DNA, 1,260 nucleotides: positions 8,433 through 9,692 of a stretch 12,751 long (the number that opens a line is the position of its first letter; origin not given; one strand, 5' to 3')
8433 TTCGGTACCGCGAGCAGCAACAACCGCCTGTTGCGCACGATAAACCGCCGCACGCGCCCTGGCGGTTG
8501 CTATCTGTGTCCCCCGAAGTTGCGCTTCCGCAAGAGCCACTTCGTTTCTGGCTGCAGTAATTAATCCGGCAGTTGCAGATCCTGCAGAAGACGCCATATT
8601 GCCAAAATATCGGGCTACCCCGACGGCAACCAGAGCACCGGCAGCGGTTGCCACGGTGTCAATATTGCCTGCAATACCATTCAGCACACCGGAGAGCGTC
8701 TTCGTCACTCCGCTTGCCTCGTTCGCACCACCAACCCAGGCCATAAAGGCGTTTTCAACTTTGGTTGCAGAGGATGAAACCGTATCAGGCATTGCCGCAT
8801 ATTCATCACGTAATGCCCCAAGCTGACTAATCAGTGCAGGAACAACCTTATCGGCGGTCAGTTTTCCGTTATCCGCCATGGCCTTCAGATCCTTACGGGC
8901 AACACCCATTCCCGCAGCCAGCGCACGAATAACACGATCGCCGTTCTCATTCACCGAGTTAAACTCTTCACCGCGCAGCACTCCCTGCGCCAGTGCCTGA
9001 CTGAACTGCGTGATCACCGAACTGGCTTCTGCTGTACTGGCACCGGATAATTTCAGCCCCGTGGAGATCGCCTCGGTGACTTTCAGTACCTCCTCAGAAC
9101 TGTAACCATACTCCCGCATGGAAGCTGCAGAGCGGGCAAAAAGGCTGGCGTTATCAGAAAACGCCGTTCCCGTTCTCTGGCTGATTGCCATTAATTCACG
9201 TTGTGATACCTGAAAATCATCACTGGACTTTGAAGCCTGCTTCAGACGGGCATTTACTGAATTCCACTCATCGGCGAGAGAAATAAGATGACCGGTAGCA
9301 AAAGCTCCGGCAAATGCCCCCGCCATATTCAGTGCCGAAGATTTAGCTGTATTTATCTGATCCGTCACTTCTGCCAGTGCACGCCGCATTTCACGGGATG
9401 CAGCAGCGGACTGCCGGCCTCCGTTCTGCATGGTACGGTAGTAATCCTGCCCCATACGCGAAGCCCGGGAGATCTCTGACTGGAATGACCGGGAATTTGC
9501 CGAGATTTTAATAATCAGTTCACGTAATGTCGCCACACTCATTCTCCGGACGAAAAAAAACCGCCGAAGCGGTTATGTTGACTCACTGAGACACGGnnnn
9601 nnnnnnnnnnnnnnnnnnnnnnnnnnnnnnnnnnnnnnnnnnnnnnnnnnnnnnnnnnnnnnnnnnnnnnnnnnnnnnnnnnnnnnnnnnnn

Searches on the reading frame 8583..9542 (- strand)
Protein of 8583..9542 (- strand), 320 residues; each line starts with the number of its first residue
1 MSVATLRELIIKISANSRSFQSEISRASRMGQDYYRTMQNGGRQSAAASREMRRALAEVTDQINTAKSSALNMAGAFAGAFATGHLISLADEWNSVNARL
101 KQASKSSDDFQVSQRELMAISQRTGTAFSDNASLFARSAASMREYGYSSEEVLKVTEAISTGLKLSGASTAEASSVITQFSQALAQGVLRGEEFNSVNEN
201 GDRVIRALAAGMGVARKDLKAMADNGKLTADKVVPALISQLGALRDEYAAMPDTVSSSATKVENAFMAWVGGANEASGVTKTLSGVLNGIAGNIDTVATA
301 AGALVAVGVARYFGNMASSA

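Call 40: search_dna_similar(query=window:8583-9542:-, collection=phages, mode=protein, max_rows=40, rows=spread)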
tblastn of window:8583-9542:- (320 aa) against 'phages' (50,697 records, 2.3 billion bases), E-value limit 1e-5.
Records with a match: 1006; places in all: 1009; records where one place covers at least 80% of the query: 253.
Best place of each record, by identity: >=99% 5; 95-99% 6; 90-95% 2; 80-90% 110; 60-80% 39; <60% 844.
By first word of the organism name: Pseudomonas 272; Escherichia 111; Klebsiella 77; Salmonella 59; Acinetobacter 59; Vibrio 48; Stx1a-converting 35; Burkholderia 35; Achromobacter 28; Enterobacteria 27; and 60 more.
By host as written in the record: - 153; Pseudomonas aeruginosa 96; Escherichia coli 55; Klebsiella pneumoniae 50; Pseudomonas aeruginosa PAO1 36; Moraxella catarrhalis 26; Acinetobacter baumannii 22; Pseudomonas aeruginosa PA14 21; and 284 more.
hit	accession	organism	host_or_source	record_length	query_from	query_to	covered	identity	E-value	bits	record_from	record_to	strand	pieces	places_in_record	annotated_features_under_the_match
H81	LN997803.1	Escherichia phage phi467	Escherichia coli strain EF467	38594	1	320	100%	99.4%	0e+0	581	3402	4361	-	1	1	Tail length tape measure protein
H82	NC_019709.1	Escherichia phage mEpX1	Escherichia coli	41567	2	316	98%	86.0%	6e-152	476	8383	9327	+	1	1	tail length tape measure protein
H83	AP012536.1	Stx2-converting phage Stx2a_1447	Escherichia coli O157:H7 strain 1447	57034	3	320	99%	84.9%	3e-150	471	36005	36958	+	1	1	tail length tape measure protein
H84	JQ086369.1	Escherichia phage HK106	Escherichia coli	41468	2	316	98%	85.7%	5e-152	477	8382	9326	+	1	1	tail length tape measure protein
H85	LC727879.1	Stx2c-converting phage Stx2c_JNE082642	-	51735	3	320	99%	84.3%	1e-141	447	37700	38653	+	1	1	none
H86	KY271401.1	Klebsiella phage 1 LV-2017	Klebsiella pneumoniae KH43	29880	3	317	98%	79.7%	9e-151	473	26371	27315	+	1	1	tail length tape-measure protein 1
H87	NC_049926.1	Escherichia phage ECP1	Escherichia coli MG1655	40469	2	319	99%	61.0%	1e-105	344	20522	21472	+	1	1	tail length tape measure protein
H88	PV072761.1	Burkholderia phage vB_PR5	Burkholderia sp.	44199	5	315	97%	30.9%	1e-32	133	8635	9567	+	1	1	tail length tape-measure protein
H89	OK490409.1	Klebsiella phage Kp4852-3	Klebsiella pneumoniae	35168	8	294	90%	32.1%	4e-34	137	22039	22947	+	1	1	record has no annotation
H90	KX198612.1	Pseudomonas phage MD8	Pseudomonas aeruginosa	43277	35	295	82%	32.1%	6e-31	128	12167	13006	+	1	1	tail tape measure protein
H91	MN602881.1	Erwinia phage Midgardsormr38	Erwinia persicina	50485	93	295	63%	39.2%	7e-31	128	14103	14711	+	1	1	tail tape measure protein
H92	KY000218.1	Bordetella phage MW2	Bordetella bronchiseptica ATCC 10580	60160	83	295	67%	34.7%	2e-28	121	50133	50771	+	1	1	tail length tape measure protein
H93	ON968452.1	Pseudanabaena phage Pan1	Pseudanabaena sp.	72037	85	290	64%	35.0%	2e-25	112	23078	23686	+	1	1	tail tape measure protein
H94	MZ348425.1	Pseudomonas phage psageB2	soil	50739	90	295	64%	34.0%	2e-18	92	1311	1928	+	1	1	putative tail tape measure protein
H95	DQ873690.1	Pseudomonas phage MP22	Pseudomonas aeruignosa PA14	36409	85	295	66%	33.2%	5e-29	122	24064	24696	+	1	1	orf45e: putative tail component protein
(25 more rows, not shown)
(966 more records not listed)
